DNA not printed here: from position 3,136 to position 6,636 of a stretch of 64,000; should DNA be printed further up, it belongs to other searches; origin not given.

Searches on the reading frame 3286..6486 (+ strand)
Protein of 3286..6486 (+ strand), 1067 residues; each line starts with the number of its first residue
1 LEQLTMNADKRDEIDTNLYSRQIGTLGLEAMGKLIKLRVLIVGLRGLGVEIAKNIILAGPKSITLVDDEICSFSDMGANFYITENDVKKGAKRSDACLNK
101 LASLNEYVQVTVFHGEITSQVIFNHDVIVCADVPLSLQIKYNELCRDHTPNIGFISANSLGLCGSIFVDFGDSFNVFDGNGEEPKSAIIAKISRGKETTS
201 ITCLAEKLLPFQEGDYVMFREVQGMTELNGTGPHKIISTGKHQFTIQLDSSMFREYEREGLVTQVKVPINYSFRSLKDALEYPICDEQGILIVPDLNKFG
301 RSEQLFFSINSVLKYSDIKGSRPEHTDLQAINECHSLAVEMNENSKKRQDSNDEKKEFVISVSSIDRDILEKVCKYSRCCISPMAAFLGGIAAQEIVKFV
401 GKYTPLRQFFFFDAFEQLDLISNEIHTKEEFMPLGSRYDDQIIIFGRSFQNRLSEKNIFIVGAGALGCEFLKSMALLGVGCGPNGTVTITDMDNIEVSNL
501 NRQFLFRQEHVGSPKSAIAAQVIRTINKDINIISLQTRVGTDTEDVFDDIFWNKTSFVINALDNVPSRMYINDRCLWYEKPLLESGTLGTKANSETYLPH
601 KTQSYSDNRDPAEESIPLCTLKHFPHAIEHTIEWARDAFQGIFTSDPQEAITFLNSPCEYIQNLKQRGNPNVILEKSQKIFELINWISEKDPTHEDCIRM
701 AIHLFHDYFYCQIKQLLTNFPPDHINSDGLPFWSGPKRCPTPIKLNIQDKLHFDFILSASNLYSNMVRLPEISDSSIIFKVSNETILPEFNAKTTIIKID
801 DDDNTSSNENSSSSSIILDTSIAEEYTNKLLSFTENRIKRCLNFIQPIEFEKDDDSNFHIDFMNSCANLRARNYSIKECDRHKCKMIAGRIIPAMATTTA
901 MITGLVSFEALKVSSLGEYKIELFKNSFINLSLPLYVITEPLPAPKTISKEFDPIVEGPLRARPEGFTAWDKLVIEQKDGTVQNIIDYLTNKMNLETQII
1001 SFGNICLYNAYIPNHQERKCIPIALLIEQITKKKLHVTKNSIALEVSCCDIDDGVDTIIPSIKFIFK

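Call 17: search_protein_families(library=pfam, proteins=[window:3286-6486:+], max_evalue=0.001)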
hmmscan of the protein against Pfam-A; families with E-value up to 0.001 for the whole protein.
window:3286-6486:+ (1067 aa): 5 families
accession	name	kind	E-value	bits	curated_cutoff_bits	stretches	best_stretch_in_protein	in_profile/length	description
PF00899.27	ThiF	-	1.1e-80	270.7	28.1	2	438-932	1-218/238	ThiF family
PF10585.14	UBA_E1_SCCH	-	2.7e-76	257.3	21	1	625-885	1-254/254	Ubiquitin-activating enzyme, SCCH domain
PF16190.11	E1_FCCH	-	9.2e-24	83.7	29.5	1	198-266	3-70/70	Ubiquitin-activating enzyme E1 FCCH domain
PF09358.15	E1_UFD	-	1.8e-21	77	25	1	970-1062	1-93/93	Ubiquitin fold domain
PF16191.10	E1_4HB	-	1.5e-09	38.1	25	1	268-342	2-70/70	Ubiquitin-activating enzyme E1 four-helix bundle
